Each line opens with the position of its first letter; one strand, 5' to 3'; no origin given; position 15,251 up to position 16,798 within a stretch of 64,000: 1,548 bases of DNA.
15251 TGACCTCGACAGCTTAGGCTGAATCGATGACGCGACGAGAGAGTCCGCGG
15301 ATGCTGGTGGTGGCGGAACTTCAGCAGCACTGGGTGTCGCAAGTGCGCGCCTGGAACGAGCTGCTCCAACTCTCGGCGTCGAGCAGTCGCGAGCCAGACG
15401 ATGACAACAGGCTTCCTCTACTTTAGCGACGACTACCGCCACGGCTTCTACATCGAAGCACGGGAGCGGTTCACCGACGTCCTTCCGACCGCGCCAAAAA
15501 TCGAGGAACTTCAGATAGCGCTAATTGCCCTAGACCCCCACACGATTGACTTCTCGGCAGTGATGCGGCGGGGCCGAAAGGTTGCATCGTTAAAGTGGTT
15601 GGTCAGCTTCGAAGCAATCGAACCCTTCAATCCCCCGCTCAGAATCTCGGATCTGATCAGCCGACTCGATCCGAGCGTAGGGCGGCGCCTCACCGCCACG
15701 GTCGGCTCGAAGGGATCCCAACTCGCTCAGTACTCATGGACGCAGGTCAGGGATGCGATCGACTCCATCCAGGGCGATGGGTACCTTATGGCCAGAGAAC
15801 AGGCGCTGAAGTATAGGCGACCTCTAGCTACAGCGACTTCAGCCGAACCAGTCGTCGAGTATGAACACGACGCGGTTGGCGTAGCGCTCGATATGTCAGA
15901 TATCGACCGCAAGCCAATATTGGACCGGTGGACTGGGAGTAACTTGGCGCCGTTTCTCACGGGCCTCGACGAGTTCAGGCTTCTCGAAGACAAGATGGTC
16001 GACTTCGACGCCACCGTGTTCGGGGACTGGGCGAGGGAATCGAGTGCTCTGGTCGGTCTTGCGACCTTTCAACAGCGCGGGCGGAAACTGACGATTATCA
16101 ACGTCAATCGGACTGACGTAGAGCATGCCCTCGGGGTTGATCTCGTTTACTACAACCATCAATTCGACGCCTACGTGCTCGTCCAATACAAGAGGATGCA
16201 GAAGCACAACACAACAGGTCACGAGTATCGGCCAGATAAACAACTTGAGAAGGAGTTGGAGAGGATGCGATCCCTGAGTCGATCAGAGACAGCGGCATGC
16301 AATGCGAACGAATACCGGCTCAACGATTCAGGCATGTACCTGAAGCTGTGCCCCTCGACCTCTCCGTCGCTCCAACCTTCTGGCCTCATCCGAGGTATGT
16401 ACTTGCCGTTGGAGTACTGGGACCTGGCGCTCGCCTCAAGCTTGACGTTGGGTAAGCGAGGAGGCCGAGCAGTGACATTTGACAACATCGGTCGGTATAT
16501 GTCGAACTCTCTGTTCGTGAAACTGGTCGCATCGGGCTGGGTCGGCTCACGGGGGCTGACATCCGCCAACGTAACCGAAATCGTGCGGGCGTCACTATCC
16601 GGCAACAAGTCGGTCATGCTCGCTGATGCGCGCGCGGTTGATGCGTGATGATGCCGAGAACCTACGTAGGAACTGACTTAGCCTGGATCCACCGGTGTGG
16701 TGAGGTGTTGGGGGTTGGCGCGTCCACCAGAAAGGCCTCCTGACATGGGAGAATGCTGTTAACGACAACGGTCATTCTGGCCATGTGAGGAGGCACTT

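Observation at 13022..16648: Unassigned helicase-nuclease array: HTH-fused DEAH helicase, overlapping zinc ribbon, micro-ORF and PD-(D/E)xK-like protein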

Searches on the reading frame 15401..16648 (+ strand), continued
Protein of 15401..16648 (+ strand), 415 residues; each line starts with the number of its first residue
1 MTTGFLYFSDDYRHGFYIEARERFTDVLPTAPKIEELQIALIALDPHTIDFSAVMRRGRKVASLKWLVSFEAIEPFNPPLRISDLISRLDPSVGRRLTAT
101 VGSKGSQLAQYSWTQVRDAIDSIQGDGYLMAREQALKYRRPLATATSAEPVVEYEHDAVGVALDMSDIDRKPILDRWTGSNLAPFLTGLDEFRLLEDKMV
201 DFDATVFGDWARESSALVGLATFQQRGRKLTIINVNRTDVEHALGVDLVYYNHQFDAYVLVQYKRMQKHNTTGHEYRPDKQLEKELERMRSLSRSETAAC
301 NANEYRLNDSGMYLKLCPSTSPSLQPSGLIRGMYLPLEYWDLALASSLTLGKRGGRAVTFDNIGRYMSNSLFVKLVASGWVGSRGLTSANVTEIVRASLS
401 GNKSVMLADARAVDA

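Call 101: search_protein_families(library=padloc, proteins=[L085:6190-7884:+, L113:4989-6854:+, L113:8345-10078:+, L113:10071-11489:+], max_evalue=0.01)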
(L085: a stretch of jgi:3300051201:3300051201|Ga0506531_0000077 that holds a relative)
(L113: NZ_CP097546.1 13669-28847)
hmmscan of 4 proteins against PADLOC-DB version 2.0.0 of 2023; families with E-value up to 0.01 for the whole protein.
L085:6190-7884:+ (564 aa): 0 families

L113:4989-6854:+ (621 aa): 0 families

L113:8345-10078:+ (577 aa): 113 families (the best 25 are shown)
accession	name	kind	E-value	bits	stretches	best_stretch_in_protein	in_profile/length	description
PDLC04168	GajA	-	2.9e-220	730.8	1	1-573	1-568/570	-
PDLC04169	GajA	-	1.4e-127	424.8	1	144-573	2-432/434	-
PDLC04170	GajA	-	2e-44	150.2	1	4-433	3-436/565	-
PDLC02980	AriA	-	2.7e-20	71.5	1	26-323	1-303/304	-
PDLC00086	GajA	-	2.6e-19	67.5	2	249-510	273-540/600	AAA ATPase domain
PDLC00102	GajA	-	2.2e-18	64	2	184-344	200-352/532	AAA ATPase domain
PDLC00091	GajA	-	7.6e-18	62.7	2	4-80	3-87/627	AAA ATPase domain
PDLC00099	GajA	-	1.3e-16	58.8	2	5-82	4-87/626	AAA ATPase domain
PDLC00098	GajA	-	2.1e-16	57.8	2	182-344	198-353/534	AAA ATPase domain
PDLC04541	PDC-M25A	-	1.2e-15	55.5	2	272-329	263-316/380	-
PDLC00080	GajA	-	2.8e-15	54.1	1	7-331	6-345/622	AAA ATPase domain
PDLC02979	AriA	-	6e-15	53.9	2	4-58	3-57/373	-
PDLC02336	AbiLi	-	8.4e-15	53.2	2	251-325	222-295/340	AbiLi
PDLC00096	GajA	-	5e-14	49.9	1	4-339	3-353/630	AAA ATPase domain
PDLC00278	PtuA1|PtuA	-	2.9e-13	47.9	2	277-343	287-352/436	AAA ATPase domain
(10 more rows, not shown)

L113:10071-11489:+ (472 aa): 40 families (the best 25 are shown)
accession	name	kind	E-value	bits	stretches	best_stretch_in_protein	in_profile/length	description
PDLC04173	GajB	-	1.1e-178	593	1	4-467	4-467/471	-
PDLC04171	GajB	-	3.7e-137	455.5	1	3-388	5-389/392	-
PDLC04172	GajB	-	5.5e-44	149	2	14-218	10-213/505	-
PDLC00122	GajB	-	3e-15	54.1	1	118-167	155-206/502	UrvD helicase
PDLC03802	RTasHel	-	8e-13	46.1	2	119-168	186-236/675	DRT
PDLC00117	GajB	-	4.4e-12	43.3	1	114-167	207-262/604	UrvD helicase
PDLC00123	GajB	-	2.8e-11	40.7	1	120-168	171-220/540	UrvD helicase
PDLC00119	GajB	-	1.2e-09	35.7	1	118-167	211-261/565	UrvD helicase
PDLC00132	GajB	-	4.2e-09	33.6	2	14-82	21-92/625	UrvD helicase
PDLC00121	GajB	-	1.6e-08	31.6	2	111-168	188-244/565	UrvD helicase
PDLC00127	GajB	-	2.2e-08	31.1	1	117-166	193-246/594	UrvD helicase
PDLC00103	GajB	-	2.9e-08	31.1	1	115-168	201-256/612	UrvD helicase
PDLC00120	GajB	-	3.7e-08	31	0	16-71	7-67/458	UrvD helicase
PDLC00135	GajB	-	3.7e-08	30.7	1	116-169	160-217/603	UrvD helicase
PDLC00107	GajB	-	1.3e-07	28.7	1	109-167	198-258/587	UrvD helicase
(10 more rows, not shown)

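Call 103: search_protein_families(library=padloc, proteins=[L057:789-4409:-, L057:4406-9145:-, L057:9350-10795:+, L068:10978-14064:+, L069:11089-14652:+, L057:11293-13242:-, L069:5376-7262:+], max_evalue=0.00001)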
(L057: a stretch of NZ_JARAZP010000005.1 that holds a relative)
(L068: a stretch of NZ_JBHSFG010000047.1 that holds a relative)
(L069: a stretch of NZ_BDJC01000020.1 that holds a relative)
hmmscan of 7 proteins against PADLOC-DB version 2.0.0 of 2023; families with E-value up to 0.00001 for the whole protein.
L057:789-4409:- (1206 aa): 22 families
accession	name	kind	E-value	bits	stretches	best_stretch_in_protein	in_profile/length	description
PDLC02529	PglX|PglXI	-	0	1669.4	1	1-1204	1-1187/1189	PglX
PDLC03617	REase_MTase_IIG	-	0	1122.4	1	7-1201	7-1180/1183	Type IIG restriction enzyme-methyltransferase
PDLC02536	PglX|PglXI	-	7.3e-108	359.5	2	665-1054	2-378/560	PglX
PDLC03313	MTase_II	-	8e-17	59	1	368-658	142-415/563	Type II methyltransferase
PDLC03604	REase_MTase_IIG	-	7.8e-16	55.3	1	278-480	449-644/1011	Type IIG restriction enzyme-methyltransferase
PDLC03335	MTase_II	-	2e-15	54.5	1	194-465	67-285/607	Type II methyltransferase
PDLC02525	PglX|PglXI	-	5.3e-12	43.2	1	233-303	282-351/607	PglX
PDLC03630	REase_MTase_IIG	-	3.8e-11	39.6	1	201-301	365-470/1100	Type IIG restriction enzyme-methyltransferase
PDLC03601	REase_MTase_IIG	-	4.5e-11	39.3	0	233-304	458-533/1110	Type IIG restriction enzyme-methyltransferase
PDLC02521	PglX|PglXI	-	1.5e-10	37.7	1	231-312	304-383/1174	PglX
PDLC04134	mad2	-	1.7e-10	38.3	1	191-409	254-398/492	mads_2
PDLC02528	PglX|PglXI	-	5.8e-10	35.6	1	234-310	290-369/1125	PglX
PDLC03338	MTase_II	-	1.6e-09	35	1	194-329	116-239/604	Type II methyltransferase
PDLC03600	REase_MTase_IIG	-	1.9e-09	34.1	1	230-302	296-367/1205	Type IIG restriction enzyme-methyltransferase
PDLC02523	PglX|PglXI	-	8.9e-09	31.6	1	234-301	330-406/1428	PglX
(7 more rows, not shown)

L057:4406-9145:- (1579 aa): 32 families (the best 25 are shown)
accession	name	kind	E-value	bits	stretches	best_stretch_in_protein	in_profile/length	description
PDLC02512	PglW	-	0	1560.5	1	10-1561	1-1400/1403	PglW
PDLC03921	MkoA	-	9e-39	131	1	24-345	12-346/1607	-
PDLC04042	PD-T4-6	-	6.2e-37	125.8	2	197-505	5-278/292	-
PDLC04138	mad6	-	3.7e-36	123.2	2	247-626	93-434/659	mads_6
PDLC02514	PglW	-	9.3e-36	121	1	228-827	192-768/1335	PglW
PDLC04053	PD-T4-6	-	1.1e-33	115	2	200-510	8-282/311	-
PDLC04054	PD-T4-6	-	6.4e-24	83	2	404-525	176-298/347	-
PDLC04041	PD-T4-6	-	4.2e-22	77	2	532-936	19-385/443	-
PDLC03920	MkoA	-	1e-21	75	2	224-508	27-286/1112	-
PDLC04057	PD-T4-6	-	3.6e-19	67.1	1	407-500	176-271/443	-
PDLC02513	PglW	-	4.8e-19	65.1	1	660-1004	568-888/1413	PglW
PDLC04047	PD-T4-6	-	7.1e-19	66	1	407-497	178-270/327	-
PDLC04061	PD-T4-6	-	4e-18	64.2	1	538-878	13-337/510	-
PDLC04044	PD-T4-6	-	1e-17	62.4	1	649-714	124-186/372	-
PDLC04039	PD-T4-6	-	4.4e-15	53.6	1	674-891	125-336/458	-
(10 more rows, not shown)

L057:9350-10795:+ (481 aa): 0 families

L068:10978-14064:+ (1028 aa): 9 families
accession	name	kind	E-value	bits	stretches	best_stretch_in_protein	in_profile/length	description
PDLC03920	MkoA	-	3.4e-53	179.3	1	182-784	612-1099/1112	-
PDLC03924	MkoC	-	7e-43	144.9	1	667-930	854-1104/1136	-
PDLC03921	MkoA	-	7.9e-37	124.5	1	186-773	1026-1581/1607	-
PDLC05035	PDC-S53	-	6.5e-09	32.4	1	173-249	481-556/900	-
PDLC01734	typeIV_RecD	-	9.4e-09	32.1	0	181-248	334-400/763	RecD_0_IVD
PDLC01148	RecD_like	-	1e-07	28.7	0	179-243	306-370/719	RecD/Tra ATPase fused to N-terminal HHH domain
PDLC05065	PDC-S68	-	2.4e-07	26.9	0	191-238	610-657/1221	-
PDLC02614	DrmC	-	3.1e-06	25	1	830-924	30-120/153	DrmC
PDLC05066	PDC-S68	-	5.7e-06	22.6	0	188-249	580-644/1202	-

L069:11089-14652:+ (1187 aa): 0 families

L057:11293-13242:- (649 aa): 3 families
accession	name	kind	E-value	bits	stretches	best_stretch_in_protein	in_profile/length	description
PDLC05014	PDC-S41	-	9.7e-20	68.4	1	556-627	556-624/657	-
PDLC02372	Nhi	-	1.6e-07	28.4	1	255-411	181-307/470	-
PDLC02350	AbiO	-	3.6e-07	27.3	1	254-380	176-284/468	AbiO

L069:5376-7262:+ (628 aa): 93 families (the best 25 are shown)
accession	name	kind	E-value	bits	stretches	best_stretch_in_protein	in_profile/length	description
PDLC00073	GajA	-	2.6e-181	602.6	1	1-624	1-588/589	AAA ATPase domain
PDLC00100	GajA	-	5e-124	413.3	1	1-622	1-617/619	AAA ATPase domain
PDLC00096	GajA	-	2.4e-91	305.4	2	1-363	1-354/630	AAA ATPase domain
PDLC00091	GajA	-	1.6e-83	279.6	1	1-625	1-622/627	AAA ATPase domain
PDLC00071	GajA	-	4.2e-78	261.6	1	1-625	1-584/588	AAA ATPase domain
PDLC00070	GajA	-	5.4e-72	241.2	2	1-376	1-366/596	AAA ATPase domain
PDLC00064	GajA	-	6.4e-64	214.6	3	180-361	22-188/464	AAA ATPase domain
PDLC00099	GajA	-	1.6e-61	207.1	1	1-502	1-469/626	AAA ATPase domain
PDLC00083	GajA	-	2e-56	189.7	1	1-509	1-489/639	AAA ATPase domain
PDLC00080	GajA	-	4.7e-56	188.8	2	1-359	1-350/622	AAA ATPase domain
PDLC00069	GajA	-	1.7e-51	173.5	2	242-508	281-519/687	AAA ATPase domain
PDLC00092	GajA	-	9.5e-47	157.8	1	153-624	174-603/604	AAA ATPase domain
PDLC00077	GajA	-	1.6e-46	157.1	1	155-569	198-570/616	AAA ATPase domain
PDLC00101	GajA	-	9.6e-46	154.8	2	1-357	1-333/632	AAA ATPase domain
PDLC00072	GajA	-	7.7e-37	125.1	2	237-505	293-514/709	AAA ATPase domain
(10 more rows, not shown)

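Call 106: fold_search(model_id=the predicted structure, library=viral)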
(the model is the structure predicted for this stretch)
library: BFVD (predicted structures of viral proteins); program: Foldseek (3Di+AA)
matches with E <= 10: 455; with E <= 0.001: 0
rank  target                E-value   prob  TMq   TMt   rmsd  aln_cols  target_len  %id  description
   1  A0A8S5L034            3.4e-02  0.04  0.09  0.07  24.4       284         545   10  Maturation protein [ssRNA phage SRR5466369_1]
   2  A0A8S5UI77            1.2e-01  0.41  0.12  0.34   5.0        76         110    6  Activating signal cointegrator [Myoviridae sp. ctu2j3]
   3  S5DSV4                1.7e-01  0.15  0.12  0.29  13.8       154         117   11  AsIV-cont00007-ORF2 [Apophua simplicipes ichnovirus]
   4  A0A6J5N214            1.8e-01  0.05  0.08  0.10  20.7       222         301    7  Uncharacterized protein [uncultured Caudovirales phage]
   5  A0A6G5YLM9            2.7e-01  0.51  0.14  0.39   5.2       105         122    8  (no name in the UniProt tables at hand)
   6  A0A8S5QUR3            2.8e-01  0.44  0.12  0.15   5.0        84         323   12  Uncharacterized protein [Siphoviridae sp. ctzSN25]
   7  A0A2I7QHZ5            3.2e-01  0.04  0.08  0.13  19.8       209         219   10  Uncharacterized protein [Vibrio phage Aphrodite1]
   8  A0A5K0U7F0            3.4e-01  0.02  0.11  0.08  24.4       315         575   10  Uncharacterized protein [Yasminevirus sp. GU-2018]
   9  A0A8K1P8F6            3.6e-01  0.02  0.07  0.09  20.9       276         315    9  Nonstructural polyprotein (Fragment) [Biomphalaria pfeifferi virus]
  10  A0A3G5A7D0            3.8e-01  0.15  0.10  0.16  12.3       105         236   10  IS4 family transposase [Hyperionvirus sp.]
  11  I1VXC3                3.8e-01  0.06  0.09  0.18  14.2       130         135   12  (no name in the UniProt tables at hand)
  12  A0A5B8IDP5            4.0e-01  0.11  0.08  0.10   9.5        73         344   12  RRM domain-containing protein [Mimiviridae sp. ChoanoV1]
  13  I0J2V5                4.3e-01  0.03  0.08  0.08  17.4       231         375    7  Uncharacterized protein [Dickeya phage vB-DsoM-LIMEstone1]
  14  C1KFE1                4.5e-01  0.41  0.13  0.33   4.7        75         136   12  DUF3850 domain-containing protein [Lactobacillus phage Lb338-1]
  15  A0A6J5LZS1            4.5e-01  0.04  0.06  0.08  30.4       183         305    8  Uncharacterized protein [uncultured Caudovirales phage]
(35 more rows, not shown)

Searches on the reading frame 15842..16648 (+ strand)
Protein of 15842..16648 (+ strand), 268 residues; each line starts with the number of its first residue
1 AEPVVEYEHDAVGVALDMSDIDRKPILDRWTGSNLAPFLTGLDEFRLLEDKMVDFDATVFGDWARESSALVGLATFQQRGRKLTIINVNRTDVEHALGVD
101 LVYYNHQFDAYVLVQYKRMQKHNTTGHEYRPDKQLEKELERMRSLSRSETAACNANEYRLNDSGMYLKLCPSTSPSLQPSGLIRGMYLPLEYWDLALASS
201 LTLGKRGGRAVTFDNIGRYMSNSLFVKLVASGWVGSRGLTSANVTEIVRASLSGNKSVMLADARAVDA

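Call 49: predict_structure(alignment_id=A3)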
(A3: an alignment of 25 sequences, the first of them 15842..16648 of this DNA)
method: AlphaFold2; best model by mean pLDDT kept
length: 268 residues; sequences in the alignment: 25
mean_pLDDT: 67.9   pTM: 0.71
mean pLDDT of the five models: 67.9, 67.4, 66.7, 65.5, 62.6
residues with pLDDT >= 90: 53; 70-90: 72; 50-70: 80; < 50: 63
segments of 3 or more residues with pLDDT < 50: 30-72, 89-93, 255-266
pLDDT, mean of each block of 10 residues (from residue 1): 57 67 63 40 35 31 38 53 54 59 76 88 84 91 73 83 88 66 87 94 92 93 87 78 63 45 41
secondary structure, 60 per line:
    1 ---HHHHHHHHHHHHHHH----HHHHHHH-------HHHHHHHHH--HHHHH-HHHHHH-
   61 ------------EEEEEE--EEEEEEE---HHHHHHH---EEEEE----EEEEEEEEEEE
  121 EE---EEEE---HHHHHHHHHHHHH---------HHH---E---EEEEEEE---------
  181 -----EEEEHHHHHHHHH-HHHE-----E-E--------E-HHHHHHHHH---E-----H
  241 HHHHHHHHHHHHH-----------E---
elements in order: H4-18 H23-29 H37-45 H48-52 H54-59 E73-78 E81-87 H91-97 E101-105 E110-122 E126-129 H133-145 E165-171 E186-189 H190-198 H222-230 H240-253

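Call 52: fold_search(model_id=the predicted structure, library=pdb)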
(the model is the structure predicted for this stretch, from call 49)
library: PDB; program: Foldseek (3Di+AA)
matches with E <= 10: 114; with E <= 0.001: 0
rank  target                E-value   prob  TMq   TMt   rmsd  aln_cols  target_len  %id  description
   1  2wiw_B                2.7e-02  0.98  0.30  0.57   4.8       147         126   10  Crystal structures of Holliday junction resolvases from Archaeoglobus fulgidus bound to DNA substrate (released 2009-05-26)
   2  9qcc_Y                3.0e-02  0.82  0.27  0.20   6.7       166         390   11  Activated XauSPARDA filament assembly with bound dsDNA substrate (released 2025-12-17)
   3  2wcw_C                1.0e-01  0.92  0.30  0.60   4.7       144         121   10  1.6A resolution structure of Archaeoglobus fulgidus Hjc, a Holliday junction resolvase from an archaeal hyperthermophi (released 2009-03-24)
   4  4kyw_A                1.6e-01  0.14  0.17  0.18   8.8       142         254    8  Restriction endonuclease DPNI in complex with two DNA molecules (released 2014-06-04)
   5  8a4c_C                1.9e-01  0.18  0.24  0.30  13.6       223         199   13  Structure of human Rep15:Rab3B complex. (released 2022-08-10)
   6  4esj_B                5.2e-01  0.09  0.19  0.20  11.8       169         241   10  RESTRICTION ENDONUCLEASE DpnI IN COMPLEX WITH TARGET DNA (released 2012-06-13)
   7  9f38_A                7.0e-01  0.05  0.14  0.07  11.0       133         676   13  BsmI (wild-type) crystallized with Ca2+ and cognate dsDNA (released 2025-04-02)
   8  6kac_P                7.0e-01  0.02  0.12  0.15  13.1       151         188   12  Cryo-EM structure of the C2S2-type PSII-LHCII supercomplex from Chlamydomonas reihardtii (released 2019-10-23)
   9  4esj_A                8.4e-01  0.08  0.18  0.19  12.8       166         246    7  RESTRICTION ENDONUCLEASE DpnI IN COMPLEX WITH TARGET DNA (released 2012-06-13)
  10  9ez5_A                8.4e-01  0.04  0.13  0.07  10.4       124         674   10  BsmI (Inactive) crystallized with Mg2+ and cognate dsDNA (released 2025-04-02)
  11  1eo4_B                8.9e-01  0.08  0.22  0.25  16.5       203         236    9  ECORV BOUND TO MN2+ AND COGNATE DNA CONTAINING A 3'S SUBSTITION AT THE CLEAVAGE SITE (released 2000-04-04)
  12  8pjv                  1.1e+00  0.04  0.11  0.11  10.7        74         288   15  Crystal structure of the computationally designed SAKe6DR protein (released 2024-07-10)
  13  9ez7_A                1.1e+00  0.03  0.16  0.09  14.1       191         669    9  BsmI (Nicking top mutant) crystallized with Ca2+ and cognate dsDNA (released 2025-04-02)
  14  8hxi_B                1.1e+00  0.03  0.12  0.12  13.6       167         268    9  Crystal structure of B3 L1 MBL in complex with 2-amino-5-(4-isopropylbenzyl)thiazole-4-carboxylic acid (released 2023-11-01)
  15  7et0_C                1.1e+00  0.03  0.12  0.06  14.2       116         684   13  Crystal structure of the complex formed by Wolbachia cytoplasmic incompatibility factors CinA and CinB from wPip (released 2021-11-10)
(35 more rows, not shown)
